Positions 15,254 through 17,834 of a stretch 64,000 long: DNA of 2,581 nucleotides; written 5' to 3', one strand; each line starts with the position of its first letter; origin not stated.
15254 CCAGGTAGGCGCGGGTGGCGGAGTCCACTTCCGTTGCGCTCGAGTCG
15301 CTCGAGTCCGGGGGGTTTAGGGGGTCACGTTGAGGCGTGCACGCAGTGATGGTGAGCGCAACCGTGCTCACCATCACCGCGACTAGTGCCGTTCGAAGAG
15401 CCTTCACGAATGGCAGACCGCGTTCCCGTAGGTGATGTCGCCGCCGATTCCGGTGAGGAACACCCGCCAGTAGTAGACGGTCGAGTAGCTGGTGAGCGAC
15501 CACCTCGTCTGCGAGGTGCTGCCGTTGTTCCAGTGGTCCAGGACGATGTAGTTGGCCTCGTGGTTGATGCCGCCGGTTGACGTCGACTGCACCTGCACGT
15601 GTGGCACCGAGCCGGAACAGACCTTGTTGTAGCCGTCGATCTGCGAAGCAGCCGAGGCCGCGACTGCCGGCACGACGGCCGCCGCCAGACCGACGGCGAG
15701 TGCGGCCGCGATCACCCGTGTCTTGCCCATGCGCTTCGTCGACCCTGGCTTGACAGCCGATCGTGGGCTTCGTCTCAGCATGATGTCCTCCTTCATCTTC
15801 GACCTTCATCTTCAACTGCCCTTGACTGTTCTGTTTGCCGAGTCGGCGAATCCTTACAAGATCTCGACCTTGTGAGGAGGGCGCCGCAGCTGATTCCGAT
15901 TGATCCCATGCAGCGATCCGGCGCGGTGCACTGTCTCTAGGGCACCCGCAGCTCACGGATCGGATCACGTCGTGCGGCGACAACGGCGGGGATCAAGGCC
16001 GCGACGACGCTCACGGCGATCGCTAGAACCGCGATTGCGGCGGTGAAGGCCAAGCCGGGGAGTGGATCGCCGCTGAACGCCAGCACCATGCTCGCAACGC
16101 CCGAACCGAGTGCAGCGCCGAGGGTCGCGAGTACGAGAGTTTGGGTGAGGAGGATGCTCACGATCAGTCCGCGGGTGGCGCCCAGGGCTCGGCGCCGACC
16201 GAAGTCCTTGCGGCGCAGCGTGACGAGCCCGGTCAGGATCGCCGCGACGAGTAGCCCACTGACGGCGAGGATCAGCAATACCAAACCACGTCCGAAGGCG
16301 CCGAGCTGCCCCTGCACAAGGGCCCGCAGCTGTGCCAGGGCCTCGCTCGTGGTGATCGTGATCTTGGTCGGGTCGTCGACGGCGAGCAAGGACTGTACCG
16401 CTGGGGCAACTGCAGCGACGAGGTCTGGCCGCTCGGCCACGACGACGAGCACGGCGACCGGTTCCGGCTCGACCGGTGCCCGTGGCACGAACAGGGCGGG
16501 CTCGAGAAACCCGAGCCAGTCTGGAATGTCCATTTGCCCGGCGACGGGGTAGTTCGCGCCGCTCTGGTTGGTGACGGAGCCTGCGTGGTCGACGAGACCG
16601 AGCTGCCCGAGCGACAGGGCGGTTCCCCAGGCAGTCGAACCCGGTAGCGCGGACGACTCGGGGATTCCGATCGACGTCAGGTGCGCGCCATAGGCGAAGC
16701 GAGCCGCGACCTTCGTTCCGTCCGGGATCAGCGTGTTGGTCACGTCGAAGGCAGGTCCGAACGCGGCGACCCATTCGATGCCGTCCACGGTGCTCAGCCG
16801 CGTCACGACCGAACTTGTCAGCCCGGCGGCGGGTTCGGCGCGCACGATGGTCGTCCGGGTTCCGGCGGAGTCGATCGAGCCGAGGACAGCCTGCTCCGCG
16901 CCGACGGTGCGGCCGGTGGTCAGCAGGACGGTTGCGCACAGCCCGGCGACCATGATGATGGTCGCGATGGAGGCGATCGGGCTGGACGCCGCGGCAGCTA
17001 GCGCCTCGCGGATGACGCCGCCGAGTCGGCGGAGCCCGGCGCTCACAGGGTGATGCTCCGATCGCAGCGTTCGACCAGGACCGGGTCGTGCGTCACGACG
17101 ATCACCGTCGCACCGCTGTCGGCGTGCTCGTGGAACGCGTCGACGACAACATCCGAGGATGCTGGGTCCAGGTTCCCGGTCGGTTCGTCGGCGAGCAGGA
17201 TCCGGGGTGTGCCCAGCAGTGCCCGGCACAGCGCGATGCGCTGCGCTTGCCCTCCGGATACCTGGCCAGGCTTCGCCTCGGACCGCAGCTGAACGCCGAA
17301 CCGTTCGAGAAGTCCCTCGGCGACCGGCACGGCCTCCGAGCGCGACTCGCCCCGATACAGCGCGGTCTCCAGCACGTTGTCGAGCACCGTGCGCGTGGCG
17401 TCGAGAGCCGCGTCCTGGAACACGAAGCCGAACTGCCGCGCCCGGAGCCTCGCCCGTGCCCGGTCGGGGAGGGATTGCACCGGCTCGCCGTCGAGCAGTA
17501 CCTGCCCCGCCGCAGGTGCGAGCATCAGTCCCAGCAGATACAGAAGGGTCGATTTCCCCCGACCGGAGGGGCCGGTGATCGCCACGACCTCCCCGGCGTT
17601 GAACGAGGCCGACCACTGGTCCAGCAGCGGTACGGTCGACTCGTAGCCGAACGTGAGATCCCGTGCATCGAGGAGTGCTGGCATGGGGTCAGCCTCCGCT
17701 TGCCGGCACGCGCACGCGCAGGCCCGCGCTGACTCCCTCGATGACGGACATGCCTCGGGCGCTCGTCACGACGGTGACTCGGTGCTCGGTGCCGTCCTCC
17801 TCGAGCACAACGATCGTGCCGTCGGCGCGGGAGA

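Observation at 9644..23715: Lower-GC 14-kb island: ECF-wired secretome with two ABC modules and no recognisable enzymatic cargo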

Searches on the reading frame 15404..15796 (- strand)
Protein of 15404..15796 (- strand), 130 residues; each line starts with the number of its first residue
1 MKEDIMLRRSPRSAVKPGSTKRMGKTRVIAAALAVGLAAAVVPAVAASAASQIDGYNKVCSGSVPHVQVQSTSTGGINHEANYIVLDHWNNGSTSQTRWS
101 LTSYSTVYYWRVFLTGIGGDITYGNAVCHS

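Call 6: search_protein_families(library=pfam, max_evalue=0.01, proteins=[window:15404-15796:-])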
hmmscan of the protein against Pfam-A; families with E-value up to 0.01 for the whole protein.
window:15404-15796:- (130 aa): 1 family
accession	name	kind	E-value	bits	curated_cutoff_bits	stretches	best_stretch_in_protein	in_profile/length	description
PF04932.20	Wzy_C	-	0.0065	16.7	31.7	1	26-121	39-105/149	O-Antigen ligase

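Call 9: search_protein_families(library=ncbifam, max_evalue=0.01, proteins=[window:15404-15796:-])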
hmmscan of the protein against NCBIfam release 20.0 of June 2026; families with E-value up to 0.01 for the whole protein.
window:15404-15796:- (130 aa): 0 families

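Call 42: find_homologous_proteins(query=A4, max_evalue=0.01)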
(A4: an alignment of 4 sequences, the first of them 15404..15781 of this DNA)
Query A4 (4 sequences) (125 aa, profile of the alignment): 8 proteins with E <= 0.01 among 8000 candidates.
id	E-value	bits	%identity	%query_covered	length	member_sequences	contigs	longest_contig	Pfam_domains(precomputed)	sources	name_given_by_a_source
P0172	4.5e-43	164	98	100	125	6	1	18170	-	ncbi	-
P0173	4.1e-35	138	31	58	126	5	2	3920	-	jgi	-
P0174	5.5e-32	128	-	-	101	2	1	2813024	-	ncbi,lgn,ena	-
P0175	6.5e-27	112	37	34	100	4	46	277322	-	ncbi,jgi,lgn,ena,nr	ncbi:MAG TPA: hypothetical protein VNR37_09240 [Microbacteriaceae bacterium]|nr:hypothetical protein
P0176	9.9e-14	70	-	-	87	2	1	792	-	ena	-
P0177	1.2e-12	66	58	86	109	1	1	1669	-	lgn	-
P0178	1.2e-9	56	56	85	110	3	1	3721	-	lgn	-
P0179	2.1e-8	52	-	-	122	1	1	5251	-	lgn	-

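Call 43: find_encoding_contigs(protein=P0175, flank=10000, max_places=6)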
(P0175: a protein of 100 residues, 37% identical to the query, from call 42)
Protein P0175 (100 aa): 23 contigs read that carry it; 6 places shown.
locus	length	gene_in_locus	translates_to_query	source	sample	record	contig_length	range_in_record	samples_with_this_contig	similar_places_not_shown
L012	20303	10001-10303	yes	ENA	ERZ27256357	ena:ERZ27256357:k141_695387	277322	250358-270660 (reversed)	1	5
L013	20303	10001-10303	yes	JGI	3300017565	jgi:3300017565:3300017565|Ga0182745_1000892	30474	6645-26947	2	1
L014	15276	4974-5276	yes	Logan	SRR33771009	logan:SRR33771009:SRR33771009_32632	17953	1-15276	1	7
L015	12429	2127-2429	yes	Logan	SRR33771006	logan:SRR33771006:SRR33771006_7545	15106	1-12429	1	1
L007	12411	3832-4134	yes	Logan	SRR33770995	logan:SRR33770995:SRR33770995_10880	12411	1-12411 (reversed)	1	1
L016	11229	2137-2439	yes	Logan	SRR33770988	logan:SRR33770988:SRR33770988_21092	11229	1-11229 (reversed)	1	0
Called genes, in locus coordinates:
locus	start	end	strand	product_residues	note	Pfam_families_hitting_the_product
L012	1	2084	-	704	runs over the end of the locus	PF02518:HATPase_c, PF26994:DUF8320 (weak)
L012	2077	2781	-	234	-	PF00072:Response_reg, PF00196:GerE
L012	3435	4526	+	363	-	-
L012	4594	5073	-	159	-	-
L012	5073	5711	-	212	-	-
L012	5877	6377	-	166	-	-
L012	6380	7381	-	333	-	-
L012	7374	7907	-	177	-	PF04542:Sigma70_r2, PF08281:Sigma70_r4_2, PF04545:Sigma70_r4 (weak)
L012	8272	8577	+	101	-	-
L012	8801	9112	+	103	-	-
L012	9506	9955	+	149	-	-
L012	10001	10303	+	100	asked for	-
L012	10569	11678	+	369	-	PF01471:PG_binding_1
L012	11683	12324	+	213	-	PF25199:nSTAND_NTPase5 (faint), PF00005:ABC_tran, PF13304:AAA_21 (weak)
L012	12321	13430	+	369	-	PF02687:FtsX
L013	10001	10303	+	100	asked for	-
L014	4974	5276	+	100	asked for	-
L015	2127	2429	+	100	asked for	-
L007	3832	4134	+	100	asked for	-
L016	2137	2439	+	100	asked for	-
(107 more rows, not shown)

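Call 50: search_protein_families(library=padloc, max_evalue=0.001, proteins=[window:15404-15781:-])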
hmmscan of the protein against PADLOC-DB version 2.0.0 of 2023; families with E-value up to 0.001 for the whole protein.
window:15404-15781:- (125 aa): 0 families

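Call 51: search_protein_families(library=phrogs, max_evalue=0.001, proteins=[window:15404-15781:-])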
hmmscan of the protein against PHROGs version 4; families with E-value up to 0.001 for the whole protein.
window:15404-15781:- (125 aa): 0 families

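Call 52: predict_structure(alignment_id=A5)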
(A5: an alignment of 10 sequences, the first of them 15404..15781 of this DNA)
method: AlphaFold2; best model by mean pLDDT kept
length: 125 residues; sequences in the alignment: 10
mean_pLDDT: 62.0   pTM: 0.44
mean pLDDT of the five models: 62.0, 60.9, 58.2, 56.1, 50.6
residues with pLDDT >= 90: 0; 70-90: 53; 50-70: 32; < 50: 40
segments of 3 or more residues with pLDDT < 50: 1-4, 10-44
pLDDT, mean of each block of 10 residues (from residue 1): 48 42 42 37 63 73 77 73 67 65 76 76 74
secondary structure, 60 per line:
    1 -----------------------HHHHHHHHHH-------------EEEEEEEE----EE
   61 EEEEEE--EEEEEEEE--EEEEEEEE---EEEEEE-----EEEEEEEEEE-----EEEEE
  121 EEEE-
elements in order: H24-33 E47-54 E59-66 E69-76 E79-86 E90-95 E101-110 E116-124

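Call 56: fold_search(model_id=the predicted structure, library=pdb)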
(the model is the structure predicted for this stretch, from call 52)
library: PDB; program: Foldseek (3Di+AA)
matches with E <= 10: 1265; with E <= 0.001: 0
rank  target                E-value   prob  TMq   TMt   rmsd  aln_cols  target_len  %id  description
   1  5cyy_A                8.1e-02  0.99  0.42  0.18   3.2        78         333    9  Structure of the C-terminal domains of DipZ from Mycobacterium tuberculosis (released 2016-01-13)
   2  6e5c_MODEL_1_A        1.0e-01  0.41  0.24  0.33   7.7        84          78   10  Solution NMR structure of a de novo designed double-stranded beta-helix (released 2018-11-07)
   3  8pe9_A                1.3e-01  0.85  0.38  0.29   9.8       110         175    9  Complex between DDR1 DS-like domain and PRTH-101 Fab (released 2023-06-28)
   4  4w8j                  1.3e-01  0.85  0.39  0.07   4.4        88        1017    7  Structure of the full-length insecticidal protein Cry1Ac reveals intriguing details of toxin packaging into in vivo form (released 2014-09-17)
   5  1tvg                  1.3e-01  0.95  0.41  0.38   5.9        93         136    8  X-ray structure of human PP25 gene product, HSPC034. Northeast Structural Genomics Target HR1958. (released 2004-11-09)
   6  2wao_A                1.5e-01  0.84  0.37  0.16   7.7        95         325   14  Structure of a family two carbohydrate esterase from Clostridium thermocellum in complex with cellohexaose (released 2009-10-06)
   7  5fu4_A                1.5e-01  0.66  0.34  0.41   5.0        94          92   12  The complexity of the Ruminococcus flavefaciens cellulosome reflects an expansion in glycan recognition (released 2016-06-22)
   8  2wab_A                1.6e-01  0.84  0.36  0.16   6.9        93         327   14  Structure of an active site mutant of a family two carbohydrate esterase from Clostridium thermocellum in complex with (released 2009-03-24)
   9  1y9q                  1.7e-01  0.33  0.24  0.18  11.8        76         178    8  Crystal Structure of HTH_3 family Transcriptional Regulator from Vibrio cholerae (released 2005-01-04)
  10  9no3_D                1.8e-01  0.89  0.41  0.14   4.4        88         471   15  The bifunctional arabinofuranosidase/xylosidase from metagenome of Pseudacanthotermes militaris. (released 2025-10-08)
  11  6ueh                  1.9e-01  0.72  0.38  0.12   5.3        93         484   10  Crystal structure of a ruminal GH26 endo-beta-1,4-mannanase (released 2020-03-11)
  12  2vpv_A                1.9e-01  0.66  0.31  0.38   9.5        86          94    8  Dimerization Domain of Mif2p (released 2008-08-26)
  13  4ag4_A                2.0e-01  0.72  0.35  0.15  10.2       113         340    9  Crystal structure of a DDR1-Fab complex (released 2012-04-18)
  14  2o14                  2.0e-01  0.20  0.22  0.10  10.4        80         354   11  X-Ray Crystal Structure of Protein YXIM_BACsu from Bacillus subtilis. Northeast Structural Genomics Consortium Target SR (released 2006-12-12)
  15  8x8h_A                2.1e-01  0.98  0.47  0.41   2.8        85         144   10  A carbohydrate binding domain of a putative pectate lyase (released 2024-12-04)
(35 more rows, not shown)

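Call 81: search_solved_structures(query=A5, max_evalue=1)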
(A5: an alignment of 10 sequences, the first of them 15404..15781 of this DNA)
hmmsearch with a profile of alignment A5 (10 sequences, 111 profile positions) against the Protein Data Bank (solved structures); distinct sequences matched with E-value up to 1: 4.
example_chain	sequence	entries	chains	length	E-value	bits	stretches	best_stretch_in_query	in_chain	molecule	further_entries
7jhg_N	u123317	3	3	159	0.21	15.3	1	16-57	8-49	Nanobody | Anti-Fab Nanobody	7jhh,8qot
5mrj_A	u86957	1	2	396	0.36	14.5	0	14-55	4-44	Beta-xylanase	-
2w7s_A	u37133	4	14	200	0.72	13.5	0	45-96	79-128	SERINE PROTEASE SPLA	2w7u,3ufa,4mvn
4yuu_U1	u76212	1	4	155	0.8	13.4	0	6-44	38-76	Photosystem II 12 kDa extrinsic protein, chloroplastic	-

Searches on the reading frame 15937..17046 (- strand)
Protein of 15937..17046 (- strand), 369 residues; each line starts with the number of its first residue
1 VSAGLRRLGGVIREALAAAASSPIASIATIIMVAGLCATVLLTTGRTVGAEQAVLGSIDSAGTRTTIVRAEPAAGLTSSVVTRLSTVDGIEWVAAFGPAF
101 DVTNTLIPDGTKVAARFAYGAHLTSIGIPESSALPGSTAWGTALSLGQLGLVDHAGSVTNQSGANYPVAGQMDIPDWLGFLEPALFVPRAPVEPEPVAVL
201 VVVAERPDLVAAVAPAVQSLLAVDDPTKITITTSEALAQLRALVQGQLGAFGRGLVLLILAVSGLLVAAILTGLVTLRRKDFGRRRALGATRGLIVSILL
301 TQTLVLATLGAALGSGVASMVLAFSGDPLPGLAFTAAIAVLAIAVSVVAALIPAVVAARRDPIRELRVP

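Call 8: search_protein_families(library=pfam, max_evalue=0.01, proteins=[window:15937-17046:-])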
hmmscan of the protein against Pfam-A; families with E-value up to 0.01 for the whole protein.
window:15937-17046:- (369 aa): 1 family
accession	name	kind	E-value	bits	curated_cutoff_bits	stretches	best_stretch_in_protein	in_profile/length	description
PF02687.27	FtsX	-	1.9e-09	38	25.5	1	255-359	3-113/120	FtsX-like permease C-terminal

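Call 10: search_protein_families(library=ncbifam, max_evalue=0.01, proteins=[window:15937-17046:-])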
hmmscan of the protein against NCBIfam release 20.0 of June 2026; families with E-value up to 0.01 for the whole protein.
window:15937-17046:- (369 aa): 2 families
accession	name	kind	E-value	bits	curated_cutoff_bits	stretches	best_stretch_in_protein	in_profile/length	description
TIGR03434.1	ADOP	subfamily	1.9e-12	46.1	622.3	1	182-367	612-801/803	ADOP family duplicated permease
TIGR02212.1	lolCE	equivalog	0.001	18.1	362.45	0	256-322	273-338/411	lipoprotein-releasing ABC transporter permease subunit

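Call 50: search_protein_families(library=padloc, max_evalue=0.001, proteins=[window:15937-17046:-])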
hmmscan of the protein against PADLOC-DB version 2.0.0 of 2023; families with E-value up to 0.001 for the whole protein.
window:15937-17046:- (369 aa): 0 families

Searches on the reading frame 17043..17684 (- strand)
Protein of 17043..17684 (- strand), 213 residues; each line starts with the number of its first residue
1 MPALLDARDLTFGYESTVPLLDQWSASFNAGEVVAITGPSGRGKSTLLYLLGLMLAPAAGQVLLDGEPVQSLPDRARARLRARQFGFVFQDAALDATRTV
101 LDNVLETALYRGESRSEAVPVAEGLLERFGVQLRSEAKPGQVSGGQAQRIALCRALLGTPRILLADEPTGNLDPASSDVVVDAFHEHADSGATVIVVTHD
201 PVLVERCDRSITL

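Call 8: search_protein_families(library=pfam, max_evalue=0.01, proteins=[window:17043-17684:-])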
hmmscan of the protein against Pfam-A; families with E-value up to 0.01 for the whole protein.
window:17043-17684:- (213 aa): 7 families
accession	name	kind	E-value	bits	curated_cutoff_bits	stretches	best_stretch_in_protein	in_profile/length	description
PF00005.33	ABC_tran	-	9.9e-30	104.4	25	1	21-169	1-136/137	ABC transporter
PF13304.12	AAA_21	-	5.3e-10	40.3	27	1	138-205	234-304/304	AAA domain, putative AbiEii toxin, Type IV TA system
PF25199.1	nSTAND_NTPase5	-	0.00015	22.1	34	1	27-97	37-109/145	Novel STAND NTPase 5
PF13481.12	AAA_25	-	0.00018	21.6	27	1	28-101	30-107/195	AAA domain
PF13555.12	AAA_29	-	0.00062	19.9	27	1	26-51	17-42/61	P-loop containing region of AAA domain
PF13191.12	AAA_16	-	0.001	20.1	32.6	1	30-195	23-165/167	AAA ATPase domain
PF02463.25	SMC_N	-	0.0033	17.3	40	0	33-211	26-209/220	RecF/RecN/SMC N terminal domain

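Call 10: search_protein_families(library=ncbifam, max_evalue=0.01, proteins=[window:17043-17684:-])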
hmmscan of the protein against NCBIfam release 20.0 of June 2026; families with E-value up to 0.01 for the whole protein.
window:17043-17684:- (213 aa): 191 families (the best 25 are shown)
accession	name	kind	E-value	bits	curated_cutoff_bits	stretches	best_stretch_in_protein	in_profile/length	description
TIGR02673.1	FtsE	equivalog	1.9e-49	168.2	264.85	1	8-209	5-205/214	cell division ATP-binding protein FtsE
TIGR02211.1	LolD_lipo_ex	equivalog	5.9e-49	166.5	307.75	1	16-212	16-213/221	lipoprotein-releasing ABC transporter ATP-binding protein LolD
TIGR03608.1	L_ocin_972_ABC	subfamily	7.8e-49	165.9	254.85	1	20-213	13-206/206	putative bacteriocin export ABC transporter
NF007826.0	PRK10535.1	equivalog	1e-48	166.1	966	1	1-211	1-214/648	macrolide ABC transporter ATP-binding protein/permease MacB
NF007879.0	PRK10584.1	equivalog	1.2e-46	159.3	336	1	27-212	32-218/228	putative ABC transporter ATP-binding protein YbbA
NF038007.1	ABC_ATP_DarD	equivalog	1.3e-42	145.8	375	1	21-204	21-204/218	darobactin export ABC transporter ATP-binding protein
NF008639.0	PRK11629.1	equivalog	1.5e-42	145.7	360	1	20-211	25-217/234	lipoprotein-releasing ABC transporter ATP-binding protein LolD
TIGR02982.1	heterocyst_DevA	subfamily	7.8e-40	136.8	295.8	1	21-212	21-213/220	ABC exporter ATP-binding subunit, DevA family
TIGR02857.1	CydD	equivalog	2e-38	132.7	435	1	5-213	322-529/529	thiol reductant ABC exporter subunit CydD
TIGR02315.1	ABC_phnC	equivalog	3.8e-36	124.7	266.1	1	6-207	3-213/243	phosphonate ABC transporter ATP-binding protein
NF007027.0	PRK09493.1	equivalog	3.4e-35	121.5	379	1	18-202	14-197/240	glutamine ABC transporter ATP-binding protein GlnQ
NF008428.0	PRK11264.1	equivalog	1.4e-34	119.4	406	1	26-202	24-205/250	L-cystine ABC transporter ATP-binding protein TcyN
TIGR02868.1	CydC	equivalog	6e-34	117.6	329.05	1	5-201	335-530/530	thiol reductant ABC exporter subunit CydC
NF008338.0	PRK11124.1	equivalog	1.1e-32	113.4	369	1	25-200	22-200/242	arginine ABC transporter ATP-binding protein ArtP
TIGR03375.1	type_I_sec_LssB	subfamily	2.1e-32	112.3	693.1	1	6-211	467-672/696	type I secretion system permease/ATPase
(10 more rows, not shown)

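Call 12: find_encoding_contigs(protein=window:17043-17684:-, flank=10000, max_places=8)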
Protein window:17043-17684:- (213 aa): 1 contig read that carries it; 1 place shown.
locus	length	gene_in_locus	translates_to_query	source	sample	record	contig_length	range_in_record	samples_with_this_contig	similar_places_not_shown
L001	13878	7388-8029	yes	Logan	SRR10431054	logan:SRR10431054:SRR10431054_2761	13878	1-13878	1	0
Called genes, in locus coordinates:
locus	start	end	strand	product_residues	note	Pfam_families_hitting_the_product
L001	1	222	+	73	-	?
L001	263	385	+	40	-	-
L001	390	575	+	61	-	-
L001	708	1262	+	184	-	-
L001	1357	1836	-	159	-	-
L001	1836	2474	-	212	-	-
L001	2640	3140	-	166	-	-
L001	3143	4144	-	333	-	-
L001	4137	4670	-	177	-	PF04542:Sigma70_r2, PF08281:Sigma70_r4_2, PF04545:Sigma70_r4 (weak)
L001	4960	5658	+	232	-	-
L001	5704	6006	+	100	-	-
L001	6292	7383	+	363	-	PF01471:PG_binding_1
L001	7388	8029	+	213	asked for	PF00005:ABC_tran, PF13304:AAA_21 (weak)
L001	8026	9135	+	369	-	PF02687:FtsX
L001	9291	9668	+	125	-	-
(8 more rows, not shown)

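Call 50: search_protein_families(library=padloc, max_evalue=0.001, proteins=[window:17043-17684:-])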
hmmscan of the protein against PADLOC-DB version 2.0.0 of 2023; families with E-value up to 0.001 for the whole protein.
window:17043-17684:- (213 aa): 8 families
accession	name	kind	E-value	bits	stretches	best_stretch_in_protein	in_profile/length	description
PDLC04135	mad3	-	4.7e-30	103.4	2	124-210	246-334/374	mads_3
PDLC02980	AriA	-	3.4e-10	38.4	1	143-205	239-304/304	-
PDLC04140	mad8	-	2.3e-08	31.9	1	18-201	14-234/314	mads_8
PDLC02335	AbiLi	-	2e-06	25.1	0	154-205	191-242/326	AbiLi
PDLC04213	HEC-02A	-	2.5e-06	25.3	1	159-205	231-277/337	-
PDLC03878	NsnB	-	4.4e-05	21.4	0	135-202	210-279/345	-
PDLC04182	HEC-01A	-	6.4e-05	20.1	0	160-206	306-353/406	-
PDLC03859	LmuB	-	9.6e-05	19.7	0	27-51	20-44/611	-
